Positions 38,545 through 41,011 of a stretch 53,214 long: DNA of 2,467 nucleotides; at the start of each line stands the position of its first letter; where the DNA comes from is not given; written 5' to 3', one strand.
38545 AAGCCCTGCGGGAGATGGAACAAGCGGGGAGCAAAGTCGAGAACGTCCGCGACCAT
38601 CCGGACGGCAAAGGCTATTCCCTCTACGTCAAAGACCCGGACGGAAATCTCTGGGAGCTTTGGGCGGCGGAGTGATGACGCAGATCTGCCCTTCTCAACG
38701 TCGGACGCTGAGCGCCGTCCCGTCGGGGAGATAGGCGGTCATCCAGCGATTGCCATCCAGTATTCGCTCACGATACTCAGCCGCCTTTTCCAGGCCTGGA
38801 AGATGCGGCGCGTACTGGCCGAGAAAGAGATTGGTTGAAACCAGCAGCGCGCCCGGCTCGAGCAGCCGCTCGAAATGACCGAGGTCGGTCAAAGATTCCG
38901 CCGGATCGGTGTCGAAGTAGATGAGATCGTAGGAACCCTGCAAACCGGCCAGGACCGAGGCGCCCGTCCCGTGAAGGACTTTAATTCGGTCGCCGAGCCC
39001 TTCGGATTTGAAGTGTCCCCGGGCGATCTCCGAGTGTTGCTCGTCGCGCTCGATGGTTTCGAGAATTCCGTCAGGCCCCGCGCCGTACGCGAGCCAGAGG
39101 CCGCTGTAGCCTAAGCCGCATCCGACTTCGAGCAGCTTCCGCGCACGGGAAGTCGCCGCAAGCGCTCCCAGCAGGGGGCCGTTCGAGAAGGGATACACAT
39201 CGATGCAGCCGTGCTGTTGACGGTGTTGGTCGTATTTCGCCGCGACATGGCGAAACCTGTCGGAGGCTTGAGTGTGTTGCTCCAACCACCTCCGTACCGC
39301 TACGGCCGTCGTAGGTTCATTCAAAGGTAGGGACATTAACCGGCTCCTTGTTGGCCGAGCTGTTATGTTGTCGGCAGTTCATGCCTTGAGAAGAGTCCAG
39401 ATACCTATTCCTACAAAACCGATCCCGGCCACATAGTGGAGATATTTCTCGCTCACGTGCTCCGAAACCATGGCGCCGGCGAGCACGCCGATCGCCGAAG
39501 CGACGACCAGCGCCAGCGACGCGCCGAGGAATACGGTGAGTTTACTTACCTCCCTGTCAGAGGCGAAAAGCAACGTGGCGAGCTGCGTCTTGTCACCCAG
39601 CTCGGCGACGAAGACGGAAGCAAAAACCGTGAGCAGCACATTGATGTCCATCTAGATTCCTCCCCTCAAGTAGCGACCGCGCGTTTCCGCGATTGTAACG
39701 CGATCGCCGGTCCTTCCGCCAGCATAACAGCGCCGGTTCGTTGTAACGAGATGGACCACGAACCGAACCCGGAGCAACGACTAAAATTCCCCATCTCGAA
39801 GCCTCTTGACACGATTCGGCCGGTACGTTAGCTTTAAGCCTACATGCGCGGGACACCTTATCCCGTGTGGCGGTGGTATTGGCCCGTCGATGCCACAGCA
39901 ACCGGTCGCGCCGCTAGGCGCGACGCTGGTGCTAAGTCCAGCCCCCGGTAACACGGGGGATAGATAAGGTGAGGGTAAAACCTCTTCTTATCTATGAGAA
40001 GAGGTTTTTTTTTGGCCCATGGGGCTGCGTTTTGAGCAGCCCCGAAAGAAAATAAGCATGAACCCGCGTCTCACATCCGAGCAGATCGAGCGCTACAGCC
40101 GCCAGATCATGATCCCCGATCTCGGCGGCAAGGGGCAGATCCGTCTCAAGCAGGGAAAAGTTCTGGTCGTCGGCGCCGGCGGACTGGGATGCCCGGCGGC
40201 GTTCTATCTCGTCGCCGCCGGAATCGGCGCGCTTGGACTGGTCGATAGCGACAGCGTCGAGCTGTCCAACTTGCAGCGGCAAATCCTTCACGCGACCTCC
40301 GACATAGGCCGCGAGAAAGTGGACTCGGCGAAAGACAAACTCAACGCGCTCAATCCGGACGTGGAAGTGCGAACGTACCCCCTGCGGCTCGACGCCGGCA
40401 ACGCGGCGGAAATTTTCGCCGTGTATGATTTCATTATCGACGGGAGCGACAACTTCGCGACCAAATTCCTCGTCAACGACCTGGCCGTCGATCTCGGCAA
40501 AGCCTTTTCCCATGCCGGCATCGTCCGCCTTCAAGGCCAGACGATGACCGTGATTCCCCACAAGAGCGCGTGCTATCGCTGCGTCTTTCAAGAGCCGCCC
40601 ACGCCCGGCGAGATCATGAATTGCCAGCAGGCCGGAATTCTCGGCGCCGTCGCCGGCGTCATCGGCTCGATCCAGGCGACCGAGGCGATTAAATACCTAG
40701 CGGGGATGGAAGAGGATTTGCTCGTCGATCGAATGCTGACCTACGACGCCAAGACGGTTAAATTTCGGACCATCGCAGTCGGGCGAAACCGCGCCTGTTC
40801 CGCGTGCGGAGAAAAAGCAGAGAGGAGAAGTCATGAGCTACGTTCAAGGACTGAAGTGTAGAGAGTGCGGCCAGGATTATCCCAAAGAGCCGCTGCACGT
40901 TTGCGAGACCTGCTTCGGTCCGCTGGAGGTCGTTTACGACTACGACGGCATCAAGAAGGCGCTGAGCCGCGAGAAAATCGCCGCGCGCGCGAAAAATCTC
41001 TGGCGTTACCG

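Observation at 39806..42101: SAM-I riboswitch controls a ThiF/MoeB-like E1 plus a threonine-synthase paralog, implying thiocarboxylate-dependent homocysteine/methionine synthesis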

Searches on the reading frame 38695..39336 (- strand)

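Call 5: search_protein_families(library=pfam, proteins=[window:38695-39336:-], max_evalue=0.01)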
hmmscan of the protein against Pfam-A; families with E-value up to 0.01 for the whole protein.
window:38695-39336:- (213 aa): 6 families
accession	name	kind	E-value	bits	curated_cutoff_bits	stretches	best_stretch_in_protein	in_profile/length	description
PF01596.23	Methyltransf_3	-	1.3e-11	44.7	22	1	51-169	31-154/204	O-methyltransferase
PF13578.12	Methyltransf_24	-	1.1e-10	42.7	26.3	1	69-166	1-101/105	Methyltransferase domain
PF13649.12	Methyltransf_25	-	0.00015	22.8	27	1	69-143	2-72/97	Methyltransferase domain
PF05175.20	MTS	-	0.00083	19.5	23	1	55-139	23-102/170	Methyltransferase small domain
PF01135.25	PCMT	-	0.0013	19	20.3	1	64-144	73-151/210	Protein-L-isoaspartate(D-aspartate) O-methyltransferase (PCMT)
PF13847.12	Methyltransf_31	-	0.0069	16.5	27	1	65-169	4-111/145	Methyltransferase domain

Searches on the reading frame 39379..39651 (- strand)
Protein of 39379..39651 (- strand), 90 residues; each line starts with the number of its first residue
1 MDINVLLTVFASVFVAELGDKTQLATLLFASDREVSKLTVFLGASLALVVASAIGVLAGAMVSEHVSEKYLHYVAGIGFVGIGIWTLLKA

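Call 5: search_protein_families(library=pfam, proteins=[window:39379-39651:-], max_evalue=0.01)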
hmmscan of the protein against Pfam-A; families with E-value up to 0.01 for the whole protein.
window:39379-39651:- (90 aa): 2 families
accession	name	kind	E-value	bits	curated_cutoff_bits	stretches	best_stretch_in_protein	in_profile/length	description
PF01169.24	GDT1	-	2.5e-23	82.6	27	1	7-83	1-75/75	Divalent cation/proton antiporter GDT1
PF01925.25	TauE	-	0.0021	18.2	32.6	1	36-89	57-110/237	Sulfite exporter TauE/SafE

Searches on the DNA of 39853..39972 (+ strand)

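Call 47: build_rna_model(alignment_id=A2)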
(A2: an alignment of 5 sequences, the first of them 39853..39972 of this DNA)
Model R1 built from alignment A2 (5 sequences, 128 columns); structure: RNAalifold consensus.
model positions 113; base pairs 32; branch points 2; effective number of sequences 1.36; information 0.59 bits per position. Calibrated on 0.2 Mb of random sequence (short: E-values are rough).
structure used (alignment columns):
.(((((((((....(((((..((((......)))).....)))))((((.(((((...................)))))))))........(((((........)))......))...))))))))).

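Call 48: search_with_rna_model(model_id=R1, sources=[window, L001, L004, L008, L009, L011, L012, L013, L014, L015, L016, L017, L018, L019, L020, L021, L022, L023, L024, L025, L026, L027, L028, L029, L030, L031, L032, L033, L034, L035, L036, L037, L038, L039, L040, L041, L042, L043, L044, L045, L046, L047, L048, L049, L050, L051, L052, L053, L054, L055, L056, L057, L058, L059, L060, L061, L062, L063, L064, L065, L066, L067, L068, L069, L070, L071, L072, L073, L074, L075, L076, L077, L078, L079, L080, L081, L082, L083, L084, L085, L086, L087, L088, L089, L090, L091, L092, L093, L094], max_evalue=1)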
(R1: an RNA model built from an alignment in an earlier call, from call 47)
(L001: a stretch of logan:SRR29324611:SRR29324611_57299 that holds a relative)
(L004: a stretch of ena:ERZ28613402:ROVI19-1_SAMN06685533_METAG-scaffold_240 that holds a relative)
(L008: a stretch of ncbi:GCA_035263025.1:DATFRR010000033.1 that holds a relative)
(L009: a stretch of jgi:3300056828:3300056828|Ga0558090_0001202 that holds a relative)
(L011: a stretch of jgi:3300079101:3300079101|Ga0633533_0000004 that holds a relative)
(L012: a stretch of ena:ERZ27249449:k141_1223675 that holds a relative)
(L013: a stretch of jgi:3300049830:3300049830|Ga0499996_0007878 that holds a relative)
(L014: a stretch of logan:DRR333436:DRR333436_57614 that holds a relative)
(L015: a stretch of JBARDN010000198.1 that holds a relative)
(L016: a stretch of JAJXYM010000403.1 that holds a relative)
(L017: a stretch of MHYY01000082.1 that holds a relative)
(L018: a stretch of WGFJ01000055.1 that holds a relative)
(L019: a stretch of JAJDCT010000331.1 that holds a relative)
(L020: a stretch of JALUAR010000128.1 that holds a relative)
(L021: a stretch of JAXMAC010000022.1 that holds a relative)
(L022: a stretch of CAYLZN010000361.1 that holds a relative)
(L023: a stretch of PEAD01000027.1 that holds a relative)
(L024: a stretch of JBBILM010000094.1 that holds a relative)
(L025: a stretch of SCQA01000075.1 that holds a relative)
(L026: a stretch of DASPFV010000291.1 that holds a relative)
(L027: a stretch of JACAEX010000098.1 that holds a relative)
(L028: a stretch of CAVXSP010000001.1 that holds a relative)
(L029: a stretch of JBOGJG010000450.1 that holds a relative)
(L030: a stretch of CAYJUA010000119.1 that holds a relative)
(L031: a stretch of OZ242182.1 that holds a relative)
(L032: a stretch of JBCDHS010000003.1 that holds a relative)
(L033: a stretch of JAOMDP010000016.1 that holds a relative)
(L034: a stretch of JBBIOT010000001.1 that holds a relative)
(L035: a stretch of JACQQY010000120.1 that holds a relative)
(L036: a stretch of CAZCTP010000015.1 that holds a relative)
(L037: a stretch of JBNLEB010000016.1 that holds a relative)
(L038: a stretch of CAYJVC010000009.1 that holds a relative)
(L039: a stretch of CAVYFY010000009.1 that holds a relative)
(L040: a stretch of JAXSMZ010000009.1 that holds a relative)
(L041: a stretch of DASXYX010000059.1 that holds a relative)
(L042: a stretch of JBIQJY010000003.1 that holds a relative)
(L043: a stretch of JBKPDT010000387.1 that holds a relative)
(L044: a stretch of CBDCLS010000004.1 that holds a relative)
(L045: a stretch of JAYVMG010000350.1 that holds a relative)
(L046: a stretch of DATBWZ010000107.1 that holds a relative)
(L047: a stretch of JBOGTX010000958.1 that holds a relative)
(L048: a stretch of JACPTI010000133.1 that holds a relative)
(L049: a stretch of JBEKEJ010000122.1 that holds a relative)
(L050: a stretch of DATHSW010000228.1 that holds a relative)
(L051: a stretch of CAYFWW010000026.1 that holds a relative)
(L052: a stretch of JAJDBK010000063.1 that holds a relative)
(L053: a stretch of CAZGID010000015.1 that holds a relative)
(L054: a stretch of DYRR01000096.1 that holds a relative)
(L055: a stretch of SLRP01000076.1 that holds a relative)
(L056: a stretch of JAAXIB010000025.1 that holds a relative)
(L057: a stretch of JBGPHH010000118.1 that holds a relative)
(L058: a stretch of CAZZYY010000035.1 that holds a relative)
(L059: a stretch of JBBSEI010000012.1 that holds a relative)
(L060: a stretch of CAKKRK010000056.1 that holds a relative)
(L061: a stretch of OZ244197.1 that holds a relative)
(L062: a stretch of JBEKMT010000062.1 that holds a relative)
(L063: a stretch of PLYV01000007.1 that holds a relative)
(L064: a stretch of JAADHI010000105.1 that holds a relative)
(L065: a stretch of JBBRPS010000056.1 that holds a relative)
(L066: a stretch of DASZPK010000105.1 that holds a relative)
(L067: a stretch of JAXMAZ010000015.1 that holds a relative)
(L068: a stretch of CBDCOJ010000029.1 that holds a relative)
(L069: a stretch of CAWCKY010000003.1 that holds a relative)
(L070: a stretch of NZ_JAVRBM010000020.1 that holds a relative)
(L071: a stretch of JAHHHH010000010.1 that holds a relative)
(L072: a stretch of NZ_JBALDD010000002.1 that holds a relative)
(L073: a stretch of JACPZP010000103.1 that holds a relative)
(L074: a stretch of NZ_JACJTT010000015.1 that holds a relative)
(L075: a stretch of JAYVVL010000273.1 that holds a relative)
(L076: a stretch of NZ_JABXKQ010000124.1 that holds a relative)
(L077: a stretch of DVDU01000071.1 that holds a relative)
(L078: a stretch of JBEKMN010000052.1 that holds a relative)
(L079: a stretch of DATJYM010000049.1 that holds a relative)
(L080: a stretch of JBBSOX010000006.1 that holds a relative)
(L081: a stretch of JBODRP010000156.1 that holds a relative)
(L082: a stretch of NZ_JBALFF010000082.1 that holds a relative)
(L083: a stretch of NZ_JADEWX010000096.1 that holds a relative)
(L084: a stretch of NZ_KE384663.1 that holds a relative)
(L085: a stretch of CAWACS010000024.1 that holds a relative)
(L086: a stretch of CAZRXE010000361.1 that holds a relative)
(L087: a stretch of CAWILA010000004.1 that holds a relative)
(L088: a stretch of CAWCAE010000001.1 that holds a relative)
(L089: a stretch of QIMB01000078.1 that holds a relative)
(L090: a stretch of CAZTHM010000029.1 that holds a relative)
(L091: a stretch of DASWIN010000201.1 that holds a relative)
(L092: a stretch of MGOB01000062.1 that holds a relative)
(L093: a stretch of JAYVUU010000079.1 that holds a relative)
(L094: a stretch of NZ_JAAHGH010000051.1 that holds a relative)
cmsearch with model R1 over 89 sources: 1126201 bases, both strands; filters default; matches with E-value up to 1: 34.
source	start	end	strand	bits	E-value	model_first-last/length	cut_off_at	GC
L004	9011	9123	+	118.9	5.8e-29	1-113/113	no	0.56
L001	8445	8559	+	107.1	9.8e-26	1-113/113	no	0.52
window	39853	39972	+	106.2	1.7e-25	1-113/113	no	0.63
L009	7782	7890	+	96.2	9.3e-23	1-113/113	no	0.55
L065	2834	2949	+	88.7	1.1e-20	1-113/113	no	0.61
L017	4805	4929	+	86.7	3.6e-20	1-113/113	no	0.44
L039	6797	6908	+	84.1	1.9e-19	1-113/113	no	0.57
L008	7876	7992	+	83.3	3.1e-19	1-113/113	no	0.68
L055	286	410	+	80.6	1.7e-18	1-113/113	no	0.57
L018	6813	6929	+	79.7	3.1e-18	1-113/113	no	0.6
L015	6055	6174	+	79.2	4.1e-18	1-113/113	no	0.57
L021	2119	2243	+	78.1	8.4e-18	1-113/113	no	0.47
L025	4500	4622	+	77.5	1.2e-17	1-113/113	no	0.47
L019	13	130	+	77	1.7e-17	1-113/113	no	0.63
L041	6788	6908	+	76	3.1e-17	1-113/113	no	0.55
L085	6744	6865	+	75.3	4.8e-17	1-113/113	no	0.66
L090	6750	6863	+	74.7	7.3e-17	1-113/113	no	0.69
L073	6687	6857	+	74.4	8.8e-17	1-113/113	no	0.55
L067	6669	6825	+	74.3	9.2e-17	1-113/113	no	0.69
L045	4039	4156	+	73.9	1.2e-16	1-113/113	no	0.68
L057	6823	6955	+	71.5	5.2e-16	1-113/113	no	0.64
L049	1570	1691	+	71.3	6.2e-16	1-113/113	no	0.66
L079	6722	6843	+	69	2.5e-15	1-113/113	no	0.64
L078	4388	4501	+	69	2.6e-15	1-113/113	no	0.62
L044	6780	6899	+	66.5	1.2e-14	1-113/113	no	0.59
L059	6803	6927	+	65.2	2.9e-14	1-113/113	no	0.64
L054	6749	6885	+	65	3.3e-14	1-113/113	no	0.64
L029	6820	6924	+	64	6.2e-14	1-113/113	no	0.58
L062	6776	6895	+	61.8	2.5e-13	1-113/113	no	0.49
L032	6760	6883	+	59.4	1.1e-12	1-113/113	no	0.62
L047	2543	2655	+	59.3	1.2e-12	1-113/113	no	0.65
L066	6758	6896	+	59.1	1.3e-12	1-113/113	no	0.6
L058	1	135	+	55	1.8e-11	4-113/113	5'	0.65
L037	315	447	+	53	6.2e-11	1-113/113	no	0.53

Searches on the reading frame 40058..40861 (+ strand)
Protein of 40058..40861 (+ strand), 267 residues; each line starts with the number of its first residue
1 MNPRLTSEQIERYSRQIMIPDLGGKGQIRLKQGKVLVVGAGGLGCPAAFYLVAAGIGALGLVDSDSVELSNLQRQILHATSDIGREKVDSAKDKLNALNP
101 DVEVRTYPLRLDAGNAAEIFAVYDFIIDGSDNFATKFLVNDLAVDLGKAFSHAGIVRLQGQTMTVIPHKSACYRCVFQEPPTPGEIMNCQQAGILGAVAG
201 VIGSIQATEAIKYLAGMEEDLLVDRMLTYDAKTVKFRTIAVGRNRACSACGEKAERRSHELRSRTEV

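Call 5: search_protein_families(library=pfam, proteins=[window:40058-40861:+], max_evalue=0.01)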
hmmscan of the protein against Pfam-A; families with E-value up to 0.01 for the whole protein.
window:40058-40861:+ (267 aa): 1 family
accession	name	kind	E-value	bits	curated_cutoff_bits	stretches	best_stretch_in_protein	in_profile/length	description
PF00899.27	ThiF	-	1.8e-81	273.3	28.1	1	13-248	1-237/238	ThiF family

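Call 6: search_protein_families(library=ncbifam, proteins=[window:40058-40861:+], max_evalue=0.01)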
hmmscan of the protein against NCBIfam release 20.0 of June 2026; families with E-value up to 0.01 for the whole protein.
window:40058-40861:+ (267 aa): 27 families (the best 25 are shown)
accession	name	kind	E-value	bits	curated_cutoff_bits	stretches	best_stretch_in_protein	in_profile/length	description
NF006444.0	PRK08762.1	equivalog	1.2e-91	307.2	449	1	4-255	119-372/387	molybdopterin-synthase adenylyltransferase MoeB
NF047750.1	SAMPActivE1UbaA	equivalog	1.6e-86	290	450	1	1-254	1-252/270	SAMP-activating enzyme E1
NF005902.0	PRK07878.1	equivalog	1.2e-84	284.5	647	1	4-249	14-262/392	adenylyltransferase/sulfurtransferase MoeZ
NF004281.0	PRK05690.1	subfamily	2.2e-80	269.5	266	1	3-251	3-249/250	molybdopterin-synthase adenylyltransferase MoeB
NF005646.0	PRK07411.1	equivalog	1.6e-75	254.7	633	1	4-247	10-252/390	molybdopterin-synthase adenylyltransferase MoeB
TIGR02356.1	adenyl_thiF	equivalog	2.4e-73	245.9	275.25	1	12-214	1-203/203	thiazole biosynthesis adenylyltransferase ThiF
NF004111.0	PRK05600.1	equivalog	3.1e-68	230.6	437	1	6-248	15-259/371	ThiF family adenylyltransferase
TIGR02355.1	moeB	equivalog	2.3e-59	200.7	376.55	1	11-250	3-240/240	molybdopterin-synthase adenylyltransferase MoeB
NF006204.0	PRK08328.1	equivalog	1.4e-55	188.4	339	1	5-237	2-227/231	hypothetical protein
NF009123.0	PRK12475.1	subfamily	1.7e-51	175.5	510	1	11-255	3-248/338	MoeB/ThiF family adenylyltransferase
NF006395.0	PRK08644.1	equivalog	1.5e-28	99.9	159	1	17-142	15-139/215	sulfur carrier protein ThiS adenylyltransferase ThiF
TIGR02354.1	thiF_fam2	equivalog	5.3e-22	78.7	152.2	1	29-140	18-128/200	thiamine biosynthesis protein ThiF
NF006077.0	PRK08223.1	equivalog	5.8e-18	64.9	266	1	25-135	21-131/296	hypothetical protein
TIGR01408.1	Ube1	subfamily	6.8e-16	57.2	750.05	1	11-182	400-577/1008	ubiquitin-activating enzyme E1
NF011696.0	PRK15116.1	equivalog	2.5e-14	53.6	304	1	28-136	26-135/268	tRNA cyclic N6-threonylcarbamoyladenosine(37) synthase TcdA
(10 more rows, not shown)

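Call 36: search_solved_structures(query=window:40058-40858:+, max_evalue=1e-20)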
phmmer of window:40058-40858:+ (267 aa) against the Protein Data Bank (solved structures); distinct sequences matched with E-value up to 1e-20: 17.
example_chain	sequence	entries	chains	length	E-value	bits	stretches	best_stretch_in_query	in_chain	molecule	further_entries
6yub_B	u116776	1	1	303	5.3e-58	199.7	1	4-253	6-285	Adenylyltransferase and sulfurtransferase uba4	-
6yub_A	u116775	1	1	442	2e-57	197.8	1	4-253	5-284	Adenylyltransferase and sulfurtransferase uba4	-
6z6s_DDD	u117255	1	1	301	2.1e-56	194.4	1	5-253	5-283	Adenylyltransferase and sulfurtransferase uba4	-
6yuc_D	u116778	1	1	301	2.1e-56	194.4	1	5-253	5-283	Adenylyltransferase and sulfurtransferase uba4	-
1zfn_A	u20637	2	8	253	1.9e-52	181.5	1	9-252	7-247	Adenylyltransferase thiF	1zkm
1zud_1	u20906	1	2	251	2.1e-52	181.3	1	9-252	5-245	Adenylyltransferase thiF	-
1jw9_B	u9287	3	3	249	1.2e-49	172.3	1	5-252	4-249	MOLYBDOPTERIN BIOSYNTHESIS MOEB PROTEIN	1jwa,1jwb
5l6h_A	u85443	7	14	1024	4.6e-25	91.8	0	4-182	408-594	Ubiquitin-activating enzyme E1 1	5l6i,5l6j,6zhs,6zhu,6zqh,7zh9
6nya_A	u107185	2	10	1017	4.6e-25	91.8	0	4-182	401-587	Ubiquitin-activating enzyme E1 1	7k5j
4nnj_A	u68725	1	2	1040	4.9e-25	91.7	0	4-182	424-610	Ubiquitin-activating enzyme E1 1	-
3cmm_A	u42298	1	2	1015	4.9e-25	91.7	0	4-182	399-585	Ubiquitin-activating enzyme E1 1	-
5tr4_A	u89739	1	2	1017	8.9e-25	90.9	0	4-182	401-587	Ubiquitin-activating enzyme E1 1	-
8se9_A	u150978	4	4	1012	1.4e-24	90.2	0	11-175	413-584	Ubiquitin-like modifier-activating enzyme 7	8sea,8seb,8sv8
8oif_A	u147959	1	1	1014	1.4e-24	90.2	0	11-175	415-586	Ubiquitin-like modifier-activating enzyme 7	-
9jtc_A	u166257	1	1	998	6.1e-24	88.1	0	22-175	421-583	UBA7 protein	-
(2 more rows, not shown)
